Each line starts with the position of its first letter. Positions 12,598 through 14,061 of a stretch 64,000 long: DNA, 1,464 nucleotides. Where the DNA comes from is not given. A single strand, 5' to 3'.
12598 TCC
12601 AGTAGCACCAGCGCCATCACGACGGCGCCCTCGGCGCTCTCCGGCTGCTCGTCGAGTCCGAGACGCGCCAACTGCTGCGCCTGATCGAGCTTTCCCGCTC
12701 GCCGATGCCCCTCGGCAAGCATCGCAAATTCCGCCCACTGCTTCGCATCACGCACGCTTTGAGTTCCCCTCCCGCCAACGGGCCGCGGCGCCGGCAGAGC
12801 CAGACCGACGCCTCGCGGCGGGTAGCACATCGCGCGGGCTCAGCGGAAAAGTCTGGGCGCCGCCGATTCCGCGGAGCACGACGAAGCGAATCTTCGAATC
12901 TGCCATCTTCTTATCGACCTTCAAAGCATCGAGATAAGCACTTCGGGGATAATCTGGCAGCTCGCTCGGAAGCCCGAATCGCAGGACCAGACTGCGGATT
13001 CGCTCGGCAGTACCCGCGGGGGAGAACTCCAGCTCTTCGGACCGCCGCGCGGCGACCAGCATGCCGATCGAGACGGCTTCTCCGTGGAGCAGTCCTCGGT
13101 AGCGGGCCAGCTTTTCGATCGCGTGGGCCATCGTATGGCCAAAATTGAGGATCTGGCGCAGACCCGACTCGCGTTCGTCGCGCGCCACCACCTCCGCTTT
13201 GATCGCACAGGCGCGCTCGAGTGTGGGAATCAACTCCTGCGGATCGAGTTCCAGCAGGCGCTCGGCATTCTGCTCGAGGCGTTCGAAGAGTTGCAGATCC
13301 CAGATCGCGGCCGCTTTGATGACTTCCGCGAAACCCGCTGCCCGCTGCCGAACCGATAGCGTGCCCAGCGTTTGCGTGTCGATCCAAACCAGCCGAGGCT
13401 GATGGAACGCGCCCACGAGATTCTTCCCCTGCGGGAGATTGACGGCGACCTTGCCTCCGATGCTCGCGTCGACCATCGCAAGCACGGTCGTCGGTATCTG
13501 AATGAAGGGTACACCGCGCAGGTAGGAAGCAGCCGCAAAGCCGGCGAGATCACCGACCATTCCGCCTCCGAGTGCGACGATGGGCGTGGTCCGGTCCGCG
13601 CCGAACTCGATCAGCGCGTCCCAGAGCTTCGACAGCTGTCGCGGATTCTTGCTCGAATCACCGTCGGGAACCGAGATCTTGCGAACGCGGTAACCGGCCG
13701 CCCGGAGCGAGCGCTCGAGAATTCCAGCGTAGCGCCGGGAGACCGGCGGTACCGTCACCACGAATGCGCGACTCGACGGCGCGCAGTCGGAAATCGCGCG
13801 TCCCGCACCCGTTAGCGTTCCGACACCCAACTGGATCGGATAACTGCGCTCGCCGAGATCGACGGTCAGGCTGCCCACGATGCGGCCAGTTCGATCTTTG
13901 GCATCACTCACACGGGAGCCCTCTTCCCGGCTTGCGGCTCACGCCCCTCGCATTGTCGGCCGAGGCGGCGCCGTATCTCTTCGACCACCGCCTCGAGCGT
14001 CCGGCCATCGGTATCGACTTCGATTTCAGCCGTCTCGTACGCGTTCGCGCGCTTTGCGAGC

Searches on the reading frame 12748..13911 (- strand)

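Call 70: search_protein_families(library=pfam, proteins=[window:12748-13911:-], max_evalue=0.00001)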
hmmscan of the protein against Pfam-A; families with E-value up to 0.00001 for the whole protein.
window:12748-13911:- (387 aa): 4 families
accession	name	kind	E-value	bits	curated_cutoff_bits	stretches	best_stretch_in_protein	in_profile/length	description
PF01761.26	DHQ_synthase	-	2.1e-45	153.5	24.2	1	79-189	2-112/115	3-dehydroquinate synthase N-terminal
PF24621.2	DHQS_C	-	3.1e-45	154.1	27.6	1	193-335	1-143/144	3-dehydroquinate synthase C-terminal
PF13685.12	Fe-ADH_2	-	7.2e-07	29.8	28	1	30-143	4-108/149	Iron-containing alcohol dehydrogenase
PF00465.25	Fe-ADH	-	1.7e-06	28.2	31.3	1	28-143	6-131/168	Iron-containing alcohol dehydrogenase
